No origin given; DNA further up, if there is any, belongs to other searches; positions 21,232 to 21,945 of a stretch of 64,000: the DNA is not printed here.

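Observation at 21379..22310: Orphan, extremely AT-rich, translationally coupled two-gene operon (single-TM protein plus 138-aa partner): best candidate for an undescribed defence/addiction module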

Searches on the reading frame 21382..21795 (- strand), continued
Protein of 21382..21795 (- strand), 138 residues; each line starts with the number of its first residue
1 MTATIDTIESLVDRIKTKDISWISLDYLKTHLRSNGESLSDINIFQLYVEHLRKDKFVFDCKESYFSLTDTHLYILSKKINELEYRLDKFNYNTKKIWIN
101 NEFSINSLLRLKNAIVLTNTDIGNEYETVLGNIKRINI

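Call 74: search_protein_families(library=pfam, alignment_id=A5, max_evalue=1)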
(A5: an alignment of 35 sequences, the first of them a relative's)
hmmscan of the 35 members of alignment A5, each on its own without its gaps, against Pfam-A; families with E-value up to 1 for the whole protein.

A. member 1, P0001 (138 aa): 1 family
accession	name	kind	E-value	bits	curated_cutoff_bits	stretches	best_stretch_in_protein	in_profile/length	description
PF11790.14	Glyco_hydro_cc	-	0.012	15.6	21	1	55-107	125-175/237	Glycosyl hydrolase catalytic core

B. families by the number of members that match (of 35 scanned): 24 families
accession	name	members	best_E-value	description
PF11790.14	Glyco_hydro_cc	2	0.012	Glycosyl hydrolase catalytic core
PF18971.5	CagA_N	1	0.006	CagA protein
PF24240.1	DUF7448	1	0.0084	Domain of unknown function (DUF7448)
PF18070.6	Cas9_PI2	1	0.0085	CRISPR-Cas9 PI domain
PF01735.24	PLA2_B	1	0.0091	Lysophospholipase catalytic domain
PF07934.18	OGG_N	1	0.0095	8-oxoguanine DNA glycosylase, N-terminal domain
PF00752.23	XPG_N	1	0.019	XPG N-terminal domain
PF18983.5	DUF5717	1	0.021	Family of unknown function (DUF5717)C-terminal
PF23100.1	DUF2096_N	1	0.024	DUF2096 N-terminal four-helical bundle domain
PF14276.11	DUF4363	1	0.028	Domain of unknown function (DUF4363)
PF10267.14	Tmemb_cc2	1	0.034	Predicted transmembrane and coiled-coil 2 protein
PF22928.2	INTS1_R4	1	0.045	Integrator complex subunit 1, R4 domain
PF05915.17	TMEM_230_134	1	0.056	Transmembrane proteins 230/134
PF25808.1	TPR_LAA1_C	1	0.057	LAA1-like, C-terminal TPR repeats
PF02777.23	Sod_Fe_C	1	0.063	Iron/manganese superoxide dismutases, C-terminal domain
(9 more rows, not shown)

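Call 79: find_encoding_contigs(protein=P0083, flank=7000, max_places=8)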
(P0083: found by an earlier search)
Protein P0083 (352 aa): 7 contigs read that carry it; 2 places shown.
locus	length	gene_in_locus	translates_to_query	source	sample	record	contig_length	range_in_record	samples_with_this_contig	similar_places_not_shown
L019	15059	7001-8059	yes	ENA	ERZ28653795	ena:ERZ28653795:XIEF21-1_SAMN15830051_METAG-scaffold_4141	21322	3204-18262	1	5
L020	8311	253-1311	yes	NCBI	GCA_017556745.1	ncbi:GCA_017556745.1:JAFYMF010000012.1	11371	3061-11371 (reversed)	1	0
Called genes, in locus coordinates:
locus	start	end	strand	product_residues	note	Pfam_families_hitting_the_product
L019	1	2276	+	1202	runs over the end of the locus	PF08239:SH3_3, PF18998:Flg_new_2 (faint), PF09479:Flg_new, PF00963:Cohesin, PF00404:Dockerin_1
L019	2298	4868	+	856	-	PF00963:Cohesin, PF02368:Big_2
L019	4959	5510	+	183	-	PF18692:DUF5640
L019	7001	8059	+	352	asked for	PF00589:Phage_integrase (weak)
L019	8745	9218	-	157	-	PF01668:SmpB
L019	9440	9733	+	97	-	-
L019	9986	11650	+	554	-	PF00753:Lactamase_B, PF12706:Lactamase_B_2 (weak), PF22505:RNase_J_b_CASP, PF07521:RMMBL, PF17770:RNase_J_C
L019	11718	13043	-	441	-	PF00512:HisKA, PF02518:HATPase_c (weak)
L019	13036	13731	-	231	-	PF00072:Response_reg, PF00486:Trans_reg_C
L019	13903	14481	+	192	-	PF09335:VTT_dom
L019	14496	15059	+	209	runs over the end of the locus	PF01066:CDP-OH_P_transf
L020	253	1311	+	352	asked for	PF00589:Phage_integrase (weak)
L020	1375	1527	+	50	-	-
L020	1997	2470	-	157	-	PF01668:SmpB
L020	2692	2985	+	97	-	-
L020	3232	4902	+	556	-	PF00753:Lactamase_B, PF12706:Lactamase_B_2 (weak), PF22505:RNase_J_b_CASP, PF07521:RMMBL, PF17770:RNase_J_C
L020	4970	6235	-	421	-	PF00512:HisKA, PF02518:HATPase_c (weak)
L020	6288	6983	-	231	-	PF00072:Response_reg, PF00486:Trans_reg_C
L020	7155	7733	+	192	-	PF09335:VTT_dom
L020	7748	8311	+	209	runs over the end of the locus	PF01066:CDP-OH_P_transf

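Call 89: find_related_loci(query=A11, collection=metagenome_contigs, flank=8000)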
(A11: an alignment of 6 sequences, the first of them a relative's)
Query A11 (143 aa) in metagenome_contigs; peptide patterns used: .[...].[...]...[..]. (x = any residue, [..] = any of these).
286 stretches matched a pattern, but none encodes a relative of the query by tblastn (E <= 1e-3).

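Call 90: search_dna_similar(query=P0001, collection=phages, mode=protein, max_evalue=0.01)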
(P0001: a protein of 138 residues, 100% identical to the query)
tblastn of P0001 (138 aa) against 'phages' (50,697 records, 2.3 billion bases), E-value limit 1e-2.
No match.

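Call 91: search_dna_similar(query=P0001, collection=plasmids, mode=protein, max_evalue=0.01)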
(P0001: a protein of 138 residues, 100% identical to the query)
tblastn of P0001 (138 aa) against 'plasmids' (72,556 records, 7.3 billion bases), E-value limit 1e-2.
No match.

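Call 92: search_dna_similar(query=P0015, collection=phages, mode=protein, max_evalue=0.01)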
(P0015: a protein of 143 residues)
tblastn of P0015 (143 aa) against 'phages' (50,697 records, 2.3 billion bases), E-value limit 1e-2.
No match.

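Call 98: search_solved_structures(query=A10, max_evalue=10)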
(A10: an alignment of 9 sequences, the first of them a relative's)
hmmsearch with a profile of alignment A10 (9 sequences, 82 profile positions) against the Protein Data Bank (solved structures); distinct sequences matched with E-value up to 10: 3.
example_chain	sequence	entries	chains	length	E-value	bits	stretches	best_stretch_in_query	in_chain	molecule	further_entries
7xky_A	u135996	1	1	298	0.54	13.4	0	20-41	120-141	Fumarate hydratase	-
4m51_A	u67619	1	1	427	1.2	12.3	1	20-64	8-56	Amidohydrolase family protein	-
3v7p_A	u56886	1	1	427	1.2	12.3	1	20-64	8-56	Amidohydrolase family protein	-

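Call 99: search_protein_families(library=padloc, alignment_id=A5, max_evalue=1)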
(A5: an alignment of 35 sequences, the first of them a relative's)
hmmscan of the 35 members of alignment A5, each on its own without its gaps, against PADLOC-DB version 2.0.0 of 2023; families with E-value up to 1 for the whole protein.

A. member 1, P0001 (138 aa): 0 families

B. families by the number of members that match (of 35 scanned): 7 families
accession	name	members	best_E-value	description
PDLC03890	NsnC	1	0.0013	-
PDLC03435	REase_II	1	0.0076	Type II restriction enzyme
PDLC04908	PDC-S10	1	0.012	-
PDLC02449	BrxA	1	0.013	BrxA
PDLC01041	Csx18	1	0.041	adaptation associated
PDLC02890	DpdH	1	0.046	DpdH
PDLC01382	Csx18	1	0.13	"CAS-I,CAS-III; associated"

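Call 100: search_protein_families(library=phrogs, alignment_id=A5, max_evalue=0.1)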
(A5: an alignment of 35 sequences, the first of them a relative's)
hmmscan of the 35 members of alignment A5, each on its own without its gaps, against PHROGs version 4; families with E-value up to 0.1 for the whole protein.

A. member 1, P0001 (138 aa): 3 families
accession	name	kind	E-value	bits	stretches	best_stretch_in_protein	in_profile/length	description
phrog_22236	-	unknown function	0.03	15.5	1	79-135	20-76/122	-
phrog_5962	-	unknown function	0.039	15.5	0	4-37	59-94/109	-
phrog_5553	-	unknown function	0.084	14.1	0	70-134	13-77/114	-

B. families by the number of members that match (of 35 scanned): 13 families
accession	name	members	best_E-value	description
phrog_37092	-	1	0.0066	-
phrog_28843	-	1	0.0076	-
phrog_38820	-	1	0.01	-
phrog_1904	-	1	0.022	endolysin; lysM motif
phrog_34742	-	1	0.023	-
phrog_22236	-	1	0.03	-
phrog_5962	-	1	0.039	-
phrog_16315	-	1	0.041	-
phrog_36049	-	1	0.052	-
phrog_11794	-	1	0.065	-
phrog_2760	-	1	0.078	RecT-like ssDNA annealing protein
phrog_5553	-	1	0.084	-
phrog_26569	-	1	0.089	-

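Call 104: search_protein_families(library=pfam, max_evalue=0.01, proteins=[L010:13346-13663:-, L010:13888-14298:-, L010:14870-15565:-, L010:16052-16387:-, L010:18327-19607:+, L010:19622-20419:+, L010:12284-13225:-, L010:10968-12287:-, L013:11164-11691:+, L013:11724-12230:+])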
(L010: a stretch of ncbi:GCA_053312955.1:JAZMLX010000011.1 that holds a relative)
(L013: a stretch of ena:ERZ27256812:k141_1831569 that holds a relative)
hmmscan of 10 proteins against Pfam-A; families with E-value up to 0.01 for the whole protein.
L010:13346-13663:- (105 aa): 0 families

L010:13888-14298:- (136 aa): 4 families
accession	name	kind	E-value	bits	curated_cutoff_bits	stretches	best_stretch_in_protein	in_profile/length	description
PF13443.12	HTH_26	-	1.7e-07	31.8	22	1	22-81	1-61/63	Cro/C1-type HTH DNA-binding domain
PF12844.13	HTH_19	-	0.0016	18.7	30.2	1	20-76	1-57/64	Helix-turn-helix domain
PF16904.10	PurL_C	-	0.0065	17.2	27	0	10-61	16-69/94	Phosphoribosylformylglycinamidine synthase II C-terminus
PF01381.28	HTH_3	-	0.0094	16.4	23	0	23-76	1-54/55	Helix-turn-helix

L010:14870-15565:- (231 aa): 0 families

L010:16052-16387:- (111 aa): 0 families

L010:18327-19607:+ (426 aa): 0 families

L010:19622-20419:+ (266 aa): 2 families
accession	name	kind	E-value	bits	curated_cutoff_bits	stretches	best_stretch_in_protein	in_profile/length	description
PF00239.26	Resolvase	-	6.7e-31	107.8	23.3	1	3-143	1-140/145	Resolvase, N terminal domain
PF07508.19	Recombinase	-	1e-17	64.7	21.1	1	171-256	3-102/102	Recombinase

L010:12284-13225:- (313 aa): 2 families
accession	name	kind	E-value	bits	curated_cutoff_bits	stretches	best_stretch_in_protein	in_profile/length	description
PF02407.22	Viral_Rep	-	2e-09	38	26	1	7-92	2-81/82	Putative viral replication protein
PF00910.28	RNA_helicase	-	1.9e-05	25.5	21.5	1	180-266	2-99/105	RNA helicase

L010:10968-12287:- (439 aa): 8 families
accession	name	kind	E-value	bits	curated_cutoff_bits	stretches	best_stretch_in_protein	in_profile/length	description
PF01580.24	FtsK_SpoIIIE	-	3e-17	63.3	24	1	206-318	23-144/221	FtsK/SpoIIIE family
PF01935.23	DUF87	-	1e-06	29.4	23.2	1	212-258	13-62/220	Helicase HerA, central domain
PF12846.13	AAA_10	-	2.4e-05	24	27.5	1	219-259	20-60/362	AAA-like domain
PF11016.13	DUF2854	-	0.00019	21.8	25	1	101-156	79-135/146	Protein of unknown function (DUF2854)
PF00005.33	ABC_tran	-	0.00043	21.3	25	1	213-352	4-111/137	ABC transporter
PF10412.15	TrwB_AAD_bind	-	0.00051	19.5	20.5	1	222-259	17-54/387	Type IV secretion-system coupling protein DNA-binding domain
PF13401.12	AAA_22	-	0.002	18.9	27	1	222-340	7-98/130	AAA domain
PF25199.1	nSTAND_NTPase5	-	0.0067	16.7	34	0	221-255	42-77/145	Novel STAND NTPase 5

L013:11164-11691:+ (175 aa): 0 families

L013:11724-12230:+ (168 aa): 0 families

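Call 106: search_protein_families(library=pfam, alignment_id=A10, max_evalue=0.1)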
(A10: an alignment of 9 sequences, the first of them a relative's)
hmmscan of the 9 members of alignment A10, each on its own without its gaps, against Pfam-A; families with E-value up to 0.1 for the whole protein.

A. member 1, P0079 (81 aa): 0 families

B. families by the number of members that match (of 9 scanned): 5 families
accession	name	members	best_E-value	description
PF24999.1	LAMB4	1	0.0087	Laminin subunit beta-4-like domain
PF10704.14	DUF2508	1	0.024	Protein of unknown function (DUF2508)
PF16372.10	DUF4984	1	0.035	Domain of unknown function (DUF4984)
PF10553.14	MSV199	1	0.062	MSV199 domain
PF02260.25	FATC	1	0.085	FATC domain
